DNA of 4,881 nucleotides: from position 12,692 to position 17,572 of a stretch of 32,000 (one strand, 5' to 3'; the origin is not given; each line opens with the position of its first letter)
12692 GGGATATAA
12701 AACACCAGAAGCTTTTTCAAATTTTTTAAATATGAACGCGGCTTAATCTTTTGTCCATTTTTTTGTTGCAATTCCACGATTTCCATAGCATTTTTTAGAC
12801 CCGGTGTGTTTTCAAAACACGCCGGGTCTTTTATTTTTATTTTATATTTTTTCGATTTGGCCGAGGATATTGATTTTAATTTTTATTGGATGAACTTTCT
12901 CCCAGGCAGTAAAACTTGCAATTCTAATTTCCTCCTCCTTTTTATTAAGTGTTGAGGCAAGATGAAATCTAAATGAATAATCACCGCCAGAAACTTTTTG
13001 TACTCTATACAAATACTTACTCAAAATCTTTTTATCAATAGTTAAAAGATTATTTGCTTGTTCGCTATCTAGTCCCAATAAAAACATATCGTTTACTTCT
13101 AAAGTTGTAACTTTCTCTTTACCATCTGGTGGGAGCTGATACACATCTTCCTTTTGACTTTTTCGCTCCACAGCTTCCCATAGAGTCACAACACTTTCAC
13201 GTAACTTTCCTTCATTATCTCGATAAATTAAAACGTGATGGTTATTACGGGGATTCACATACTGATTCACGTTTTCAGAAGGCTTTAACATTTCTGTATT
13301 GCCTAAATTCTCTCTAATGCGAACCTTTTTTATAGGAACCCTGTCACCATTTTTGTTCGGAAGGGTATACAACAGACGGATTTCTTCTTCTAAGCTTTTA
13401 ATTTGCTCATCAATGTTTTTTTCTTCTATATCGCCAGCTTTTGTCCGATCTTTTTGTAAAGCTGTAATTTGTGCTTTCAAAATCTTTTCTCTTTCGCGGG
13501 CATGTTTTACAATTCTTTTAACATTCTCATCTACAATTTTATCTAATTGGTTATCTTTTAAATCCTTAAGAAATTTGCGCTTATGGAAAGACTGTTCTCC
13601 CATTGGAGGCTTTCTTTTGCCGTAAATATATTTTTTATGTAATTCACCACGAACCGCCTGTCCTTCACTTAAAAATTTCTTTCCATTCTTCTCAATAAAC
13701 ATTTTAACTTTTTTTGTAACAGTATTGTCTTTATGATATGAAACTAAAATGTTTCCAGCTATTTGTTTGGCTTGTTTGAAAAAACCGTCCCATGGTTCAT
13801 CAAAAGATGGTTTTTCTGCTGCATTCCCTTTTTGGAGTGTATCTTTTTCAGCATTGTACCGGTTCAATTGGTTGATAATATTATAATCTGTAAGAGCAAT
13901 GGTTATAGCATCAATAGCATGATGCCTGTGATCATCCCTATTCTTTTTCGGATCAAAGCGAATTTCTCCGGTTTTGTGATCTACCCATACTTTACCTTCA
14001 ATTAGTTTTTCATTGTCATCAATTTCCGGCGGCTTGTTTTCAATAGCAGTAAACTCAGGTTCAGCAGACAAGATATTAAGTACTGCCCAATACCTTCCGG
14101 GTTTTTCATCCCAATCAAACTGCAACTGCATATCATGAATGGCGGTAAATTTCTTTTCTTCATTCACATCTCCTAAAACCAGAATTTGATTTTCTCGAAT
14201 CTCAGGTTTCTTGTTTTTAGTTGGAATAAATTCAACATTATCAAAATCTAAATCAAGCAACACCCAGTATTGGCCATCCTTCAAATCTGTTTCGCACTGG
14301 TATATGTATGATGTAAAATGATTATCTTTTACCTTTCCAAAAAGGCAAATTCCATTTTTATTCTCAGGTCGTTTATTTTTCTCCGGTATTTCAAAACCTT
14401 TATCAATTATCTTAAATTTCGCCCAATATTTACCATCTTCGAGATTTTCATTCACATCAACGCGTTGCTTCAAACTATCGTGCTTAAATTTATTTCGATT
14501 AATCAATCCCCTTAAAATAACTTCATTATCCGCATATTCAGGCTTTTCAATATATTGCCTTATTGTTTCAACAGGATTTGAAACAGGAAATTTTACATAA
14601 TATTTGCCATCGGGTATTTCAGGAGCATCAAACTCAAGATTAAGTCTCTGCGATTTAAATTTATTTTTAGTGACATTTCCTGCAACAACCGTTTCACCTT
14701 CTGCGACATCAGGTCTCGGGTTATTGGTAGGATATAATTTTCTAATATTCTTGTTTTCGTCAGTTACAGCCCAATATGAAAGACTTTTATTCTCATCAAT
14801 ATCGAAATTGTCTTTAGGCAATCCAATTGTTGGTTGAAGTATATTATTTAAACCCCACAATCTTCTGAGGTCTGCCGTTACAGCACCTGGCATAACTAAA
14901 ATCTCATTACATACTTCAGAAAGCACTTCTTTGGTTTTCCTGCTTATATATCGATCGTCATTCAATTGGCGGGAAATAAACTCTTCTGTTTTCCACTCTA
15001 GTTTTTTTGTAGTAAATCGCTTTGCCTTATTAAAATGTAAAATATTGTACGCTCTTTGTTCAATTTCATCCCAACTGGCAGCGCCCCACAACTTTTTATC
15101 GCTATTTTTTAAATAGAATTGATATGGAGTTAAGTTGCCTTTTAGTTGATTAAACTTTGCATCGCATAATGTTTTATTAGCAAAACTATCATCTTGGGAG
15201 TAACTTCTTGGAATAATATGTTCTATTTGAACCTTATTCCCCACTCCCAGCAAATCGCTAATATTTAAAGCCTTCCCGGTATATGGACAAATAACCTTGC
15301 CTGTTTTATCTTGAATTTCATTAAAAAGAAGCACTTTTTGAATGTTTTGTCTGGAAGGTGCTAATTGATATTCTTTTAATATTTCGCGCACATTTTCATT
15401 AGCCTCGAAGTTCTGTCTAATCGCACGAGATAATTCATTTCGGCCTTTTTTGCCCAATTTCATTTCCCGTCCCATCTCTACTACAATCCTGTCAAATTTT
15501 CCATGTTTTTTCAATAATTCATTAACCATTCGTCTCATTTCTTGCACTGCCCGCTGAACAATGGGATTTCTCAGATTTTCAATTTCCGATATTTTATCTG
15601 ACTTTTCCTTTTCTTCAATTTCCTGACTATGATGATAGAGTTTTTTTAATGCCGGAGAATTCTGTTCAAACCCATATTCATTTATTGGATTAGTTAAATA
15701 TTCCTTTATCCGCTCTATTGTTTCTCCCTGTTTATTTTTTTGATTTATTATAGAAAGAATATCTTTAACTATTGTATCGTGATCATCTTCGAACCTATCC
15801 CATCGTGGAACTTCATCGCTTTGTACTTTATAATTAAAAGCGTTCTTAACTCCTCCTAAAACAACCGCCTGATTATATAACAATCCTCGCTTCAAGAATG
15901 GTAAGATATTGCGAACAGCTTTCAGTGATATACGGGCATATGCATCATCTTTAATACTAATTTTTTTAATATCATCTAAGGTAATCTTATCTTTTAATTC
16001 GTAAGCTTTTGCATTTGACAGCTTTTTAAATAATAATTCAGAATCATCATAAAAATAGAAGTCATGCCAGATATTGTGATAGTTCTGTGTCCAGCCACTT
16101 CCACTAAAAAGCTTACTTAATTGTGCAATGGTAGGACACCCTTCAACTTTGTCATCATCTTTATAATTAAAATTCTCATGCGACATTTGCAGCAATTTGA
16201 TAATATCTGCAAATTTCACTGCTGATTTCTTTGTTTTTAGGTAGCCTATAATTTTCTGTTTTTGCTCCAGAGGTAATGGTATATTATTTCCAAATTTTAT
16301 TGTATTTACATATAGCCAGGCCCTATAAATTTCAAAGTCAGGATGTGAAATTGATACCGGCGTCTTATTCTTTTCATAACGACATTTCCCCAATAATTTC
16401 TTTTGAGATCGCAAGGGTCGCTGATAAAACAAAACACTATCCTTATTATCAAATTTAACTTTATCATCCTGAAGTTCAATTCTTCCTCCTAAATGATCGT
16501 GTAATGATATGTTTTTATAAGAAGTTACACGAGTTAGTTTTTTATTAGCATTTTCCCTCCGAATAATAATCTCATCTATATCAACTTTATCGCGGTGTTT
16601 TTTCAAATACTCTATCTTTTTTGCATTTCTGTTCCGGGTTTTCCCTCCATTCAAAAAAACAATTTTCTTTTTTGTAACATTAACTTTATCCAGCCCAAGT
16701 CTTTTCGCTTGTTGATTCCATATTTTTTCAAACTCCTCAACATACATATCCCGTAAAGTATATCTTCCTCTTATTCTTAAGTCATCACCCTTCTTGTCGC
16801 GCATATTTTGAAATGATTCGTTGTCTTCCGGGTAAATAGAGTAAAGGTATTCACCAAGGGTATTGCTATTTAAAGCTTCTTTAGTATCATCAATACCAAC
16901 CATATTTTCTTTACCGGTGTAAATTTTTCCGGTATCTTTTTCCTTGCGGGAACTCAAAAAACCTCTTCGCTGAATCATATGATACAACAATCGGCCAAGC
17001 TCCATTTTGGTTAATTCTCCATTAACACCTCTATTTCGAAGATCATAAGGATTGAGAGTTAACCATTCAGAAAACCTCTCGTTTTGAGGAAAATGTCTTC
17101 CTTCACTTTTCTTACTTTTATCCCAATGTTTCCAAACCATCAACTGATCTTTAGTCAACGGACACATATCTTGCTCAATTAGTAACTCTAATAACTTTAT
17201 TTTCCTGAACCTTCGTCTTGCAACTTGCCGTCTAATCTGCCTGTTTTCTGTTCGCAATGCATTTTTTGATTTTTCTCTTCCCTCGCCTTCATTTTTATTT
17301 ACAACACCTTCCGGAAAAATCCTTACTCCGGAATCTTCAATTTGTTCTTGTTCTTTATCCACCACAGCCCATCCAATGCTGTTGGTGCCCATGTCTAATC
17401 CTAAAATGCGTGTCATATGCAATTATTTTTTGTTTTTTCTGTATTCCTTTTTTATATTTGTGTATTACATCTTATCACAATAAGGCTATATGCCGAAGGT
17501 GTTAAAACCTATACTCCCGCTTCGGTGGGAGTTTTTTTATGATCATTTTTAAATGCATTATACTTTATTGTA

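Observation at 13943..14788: Cas9 carries a ~290-aa insertion of five tandem ~55-60 aa modules between HNH and RuvC-III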

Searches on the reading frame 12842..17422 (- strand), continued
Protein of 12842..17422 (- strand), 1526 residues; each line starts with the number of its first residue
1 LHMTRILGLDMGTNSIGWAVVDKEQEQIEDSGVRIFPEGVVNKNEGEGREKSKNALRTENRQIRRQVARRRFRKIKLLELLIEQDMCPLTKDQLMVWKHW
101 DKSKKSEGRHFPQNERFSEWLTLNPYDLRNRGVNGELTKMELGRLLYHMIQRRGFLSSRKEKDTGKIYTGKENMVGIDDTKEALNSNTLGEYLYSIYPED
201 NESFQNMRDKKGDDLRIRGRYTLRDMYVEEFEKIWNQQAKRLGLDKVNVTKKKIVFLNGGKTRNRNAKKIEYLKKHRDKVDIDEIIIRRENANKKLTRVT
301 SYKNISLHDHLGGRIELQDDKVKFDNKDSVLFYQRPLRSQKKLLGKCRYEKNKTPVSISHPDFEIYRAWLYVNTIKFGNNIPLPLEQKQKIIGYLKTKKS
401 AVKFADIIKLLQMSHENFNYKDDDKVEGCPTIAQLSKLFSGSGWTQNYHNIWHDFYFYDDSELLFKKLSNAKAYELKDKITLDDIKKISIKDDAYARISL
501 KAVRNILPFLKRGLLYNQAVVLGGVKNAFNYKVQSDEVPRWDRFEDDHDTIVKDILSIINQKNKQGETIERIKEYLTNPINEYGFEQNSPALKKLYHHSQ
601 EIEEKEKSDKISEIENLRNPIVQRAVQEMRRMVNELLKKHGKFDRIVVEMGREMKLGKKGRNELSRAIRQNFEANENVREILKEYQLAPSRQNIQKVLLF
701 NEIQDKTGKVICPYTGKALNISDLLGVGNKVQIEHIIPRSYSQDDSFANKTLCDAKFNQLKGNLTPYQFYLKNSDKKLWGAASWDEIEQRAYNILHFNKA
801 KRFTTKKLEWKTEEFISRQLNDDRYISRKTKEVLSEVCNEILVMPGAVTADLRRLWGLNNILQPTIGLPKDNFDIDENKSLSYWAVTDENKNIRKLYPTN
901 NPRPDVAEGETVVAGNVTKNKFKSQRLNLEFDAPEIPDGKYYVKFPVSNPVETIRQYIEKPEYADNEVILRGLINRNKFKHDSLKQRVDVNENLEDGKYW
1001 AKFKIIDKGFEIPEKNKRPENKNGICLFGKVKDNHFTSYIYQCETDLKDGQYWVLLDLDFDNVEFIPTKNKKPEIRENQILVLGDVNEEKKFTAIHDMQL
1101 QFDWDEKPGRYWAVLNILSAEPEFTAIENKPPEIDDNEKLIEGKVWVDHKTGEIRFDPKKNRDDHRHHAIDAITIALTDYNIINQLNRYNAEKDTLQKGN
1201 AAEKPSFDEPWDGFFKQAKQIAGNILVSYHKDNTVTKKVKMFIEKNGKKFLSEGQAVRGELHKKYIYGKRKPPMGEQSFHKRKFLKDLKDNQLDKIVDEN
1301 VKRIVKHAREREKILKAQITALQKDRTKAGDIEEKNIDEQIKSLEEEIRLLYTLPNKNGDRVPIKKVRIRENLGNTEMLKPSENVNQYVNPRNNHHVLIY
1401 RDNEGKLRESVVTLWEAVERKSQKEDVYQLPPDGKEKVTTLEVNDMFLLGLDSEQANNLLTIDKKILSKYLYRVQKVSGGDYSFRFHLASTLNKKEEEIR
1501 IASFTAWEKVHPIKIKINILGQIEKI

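Call 14: find_homologous_proteins(query=window:12842-17422:-, max_evalue=1e-20)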
Query window:12842-17422:- (1526 aa): 3913 proteins with E <= 1e-20 among 8000 candidates; the best 120 are listed.
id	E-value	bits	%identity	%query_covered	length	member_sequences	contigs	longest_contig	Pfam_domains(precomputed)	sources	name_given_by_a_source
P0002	0.0e+0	3133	90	100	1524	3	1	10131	PF13395.13,PF18541.8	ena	-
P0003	0.0e+0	2735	77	100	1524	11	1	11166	PF13395.13,PF18541.8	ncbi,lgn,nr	ncbi:MAG: CRISPR-associated endonuclease Csn1 [Bacteroidales bacterium]|nr:CRISPR-associated endonuc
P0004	0.0e+0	2732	76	100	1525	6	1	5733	PF13395.13,PF18541.8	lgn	-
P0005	0.0e+0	2711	76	100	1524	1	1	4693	PF13395.13,PF18541.8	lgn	-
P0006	0.0e+0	2261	64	100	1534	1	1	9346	PF13395.13,PF18541.8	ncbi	-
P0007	0.0e+0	2081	60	100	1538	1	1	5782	PF13395.13,PF18541.8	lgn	-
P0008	0.0e+0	2075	60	100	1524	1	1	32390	PF13395.13,PF18541.8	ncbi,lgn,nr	ncbi:MAG: hypothetical protein K9H84_02895 [Bacteroidales bacterium]|nr:hypothetical protein [Bacter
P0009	0.0e+0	1976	58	100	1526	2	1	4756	PF13395.13,PF18470.7,PF18541.8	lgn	-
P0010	0.0e+0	1967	57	100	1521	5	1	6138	PF13395.13,PF18470.7,PF18541.8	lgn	-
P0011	0.0e+0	1922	56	100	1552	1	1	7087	PF13395.13,PF18541.8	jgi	jgi:CRISPR-associated endonuclease Csn1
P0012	0.0e+0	1882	55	100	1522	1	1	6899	PF13395.13,PF18541.8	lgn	-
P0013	0.0e+0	1630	50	100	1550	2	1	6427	PF13395.13,PF18541.8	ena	-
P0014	0.0e+0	1584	50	100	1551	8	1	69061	PF13395.13,PF18541.8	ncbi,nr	ncbi:MAG: type II CRISPR RNA-guided endonuclease Cas9 [Bacteroidales bacterium]|nr:type II CRISPR RN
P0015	0.0e+0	1555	50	100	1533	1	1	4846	PF13395.13,PF18541.8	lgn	-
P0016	0.0e+0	1543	49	100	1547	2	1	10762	PF13395.13,PF18541.8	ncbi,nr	ncbi:MAG: type II CRISPR RNA-guided endonuclease Cas9 [Bacteroidales bacterium]|nr:type II CRISPR RN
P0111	0.0e+0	1404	46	100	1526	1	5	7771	PF13395.13,PF18541.8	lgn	-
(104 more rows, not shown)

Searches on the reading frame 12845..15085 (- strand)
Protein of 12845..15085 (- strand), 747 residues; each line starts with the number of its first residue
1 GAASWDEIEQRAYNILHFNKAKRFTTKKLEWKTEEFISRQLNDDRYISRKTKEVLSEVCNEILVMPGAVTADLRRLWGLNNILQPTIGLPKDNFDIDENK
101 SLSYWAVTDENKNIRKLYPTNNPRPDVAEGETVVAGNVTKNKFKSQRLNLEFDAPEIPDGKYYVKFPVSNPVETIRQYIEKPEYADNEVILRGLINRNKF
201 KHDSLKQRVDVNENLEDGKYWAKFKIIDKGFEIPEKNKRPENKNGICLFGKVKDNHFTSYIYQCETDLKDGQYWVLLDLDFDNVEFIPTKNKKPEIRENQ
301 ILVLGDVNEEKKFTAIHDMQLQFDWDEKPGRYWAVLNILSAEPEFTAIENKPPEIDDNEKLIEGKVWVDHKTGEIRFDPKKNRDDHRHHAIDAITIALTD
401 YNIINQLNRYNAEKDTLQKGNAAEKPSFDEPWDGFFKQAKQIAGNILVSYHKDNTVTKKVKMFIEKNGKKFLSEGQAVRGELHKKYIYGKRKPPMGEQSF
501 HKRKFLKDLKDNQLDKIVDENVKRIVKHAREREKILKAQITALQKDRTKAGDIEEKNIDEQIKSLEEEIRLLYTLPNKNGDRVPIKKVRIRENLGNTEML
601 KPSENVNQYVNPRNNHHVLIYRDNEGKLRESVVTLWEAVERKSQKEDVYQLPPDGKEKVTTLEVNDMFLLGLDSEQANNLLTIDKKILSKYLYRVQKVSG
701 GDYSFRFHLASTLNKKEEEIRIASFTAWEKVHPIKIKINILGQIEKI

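Call 11: search_solved_structures(query=window:12845-15085:-, max_evalue=1, show_alignments=5)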
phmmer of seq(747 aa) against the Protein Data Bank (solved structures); distinct sequences matched with E-value up to 1: 5.
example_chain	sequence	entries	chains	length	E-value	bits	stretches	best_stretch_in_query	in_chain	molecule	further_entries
8iyq_A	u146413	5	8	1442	2.2e-10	42.5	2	380-727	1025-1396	deadCbCas9 | CbCas9 effector-1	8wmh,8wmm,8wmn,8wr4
6qj3_A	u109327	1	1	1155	0.0032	18.8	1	291-370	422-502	Condensin complex subunit 1,Condensin complex subunit 1,Ycs4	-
6qj4_A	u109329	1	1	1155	0.0032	18.8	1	291-370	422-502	Condensin complex subunit 1,Condensin complex subunit 1,Condensin complex subunit 1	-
2cuf_A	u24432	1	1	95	0.63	11.3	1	25-79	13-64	FLJ21616 protein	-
9l8y_A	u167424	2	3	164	0.74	11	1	305-334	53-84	E3 ubiquitin-protein ligase HERC2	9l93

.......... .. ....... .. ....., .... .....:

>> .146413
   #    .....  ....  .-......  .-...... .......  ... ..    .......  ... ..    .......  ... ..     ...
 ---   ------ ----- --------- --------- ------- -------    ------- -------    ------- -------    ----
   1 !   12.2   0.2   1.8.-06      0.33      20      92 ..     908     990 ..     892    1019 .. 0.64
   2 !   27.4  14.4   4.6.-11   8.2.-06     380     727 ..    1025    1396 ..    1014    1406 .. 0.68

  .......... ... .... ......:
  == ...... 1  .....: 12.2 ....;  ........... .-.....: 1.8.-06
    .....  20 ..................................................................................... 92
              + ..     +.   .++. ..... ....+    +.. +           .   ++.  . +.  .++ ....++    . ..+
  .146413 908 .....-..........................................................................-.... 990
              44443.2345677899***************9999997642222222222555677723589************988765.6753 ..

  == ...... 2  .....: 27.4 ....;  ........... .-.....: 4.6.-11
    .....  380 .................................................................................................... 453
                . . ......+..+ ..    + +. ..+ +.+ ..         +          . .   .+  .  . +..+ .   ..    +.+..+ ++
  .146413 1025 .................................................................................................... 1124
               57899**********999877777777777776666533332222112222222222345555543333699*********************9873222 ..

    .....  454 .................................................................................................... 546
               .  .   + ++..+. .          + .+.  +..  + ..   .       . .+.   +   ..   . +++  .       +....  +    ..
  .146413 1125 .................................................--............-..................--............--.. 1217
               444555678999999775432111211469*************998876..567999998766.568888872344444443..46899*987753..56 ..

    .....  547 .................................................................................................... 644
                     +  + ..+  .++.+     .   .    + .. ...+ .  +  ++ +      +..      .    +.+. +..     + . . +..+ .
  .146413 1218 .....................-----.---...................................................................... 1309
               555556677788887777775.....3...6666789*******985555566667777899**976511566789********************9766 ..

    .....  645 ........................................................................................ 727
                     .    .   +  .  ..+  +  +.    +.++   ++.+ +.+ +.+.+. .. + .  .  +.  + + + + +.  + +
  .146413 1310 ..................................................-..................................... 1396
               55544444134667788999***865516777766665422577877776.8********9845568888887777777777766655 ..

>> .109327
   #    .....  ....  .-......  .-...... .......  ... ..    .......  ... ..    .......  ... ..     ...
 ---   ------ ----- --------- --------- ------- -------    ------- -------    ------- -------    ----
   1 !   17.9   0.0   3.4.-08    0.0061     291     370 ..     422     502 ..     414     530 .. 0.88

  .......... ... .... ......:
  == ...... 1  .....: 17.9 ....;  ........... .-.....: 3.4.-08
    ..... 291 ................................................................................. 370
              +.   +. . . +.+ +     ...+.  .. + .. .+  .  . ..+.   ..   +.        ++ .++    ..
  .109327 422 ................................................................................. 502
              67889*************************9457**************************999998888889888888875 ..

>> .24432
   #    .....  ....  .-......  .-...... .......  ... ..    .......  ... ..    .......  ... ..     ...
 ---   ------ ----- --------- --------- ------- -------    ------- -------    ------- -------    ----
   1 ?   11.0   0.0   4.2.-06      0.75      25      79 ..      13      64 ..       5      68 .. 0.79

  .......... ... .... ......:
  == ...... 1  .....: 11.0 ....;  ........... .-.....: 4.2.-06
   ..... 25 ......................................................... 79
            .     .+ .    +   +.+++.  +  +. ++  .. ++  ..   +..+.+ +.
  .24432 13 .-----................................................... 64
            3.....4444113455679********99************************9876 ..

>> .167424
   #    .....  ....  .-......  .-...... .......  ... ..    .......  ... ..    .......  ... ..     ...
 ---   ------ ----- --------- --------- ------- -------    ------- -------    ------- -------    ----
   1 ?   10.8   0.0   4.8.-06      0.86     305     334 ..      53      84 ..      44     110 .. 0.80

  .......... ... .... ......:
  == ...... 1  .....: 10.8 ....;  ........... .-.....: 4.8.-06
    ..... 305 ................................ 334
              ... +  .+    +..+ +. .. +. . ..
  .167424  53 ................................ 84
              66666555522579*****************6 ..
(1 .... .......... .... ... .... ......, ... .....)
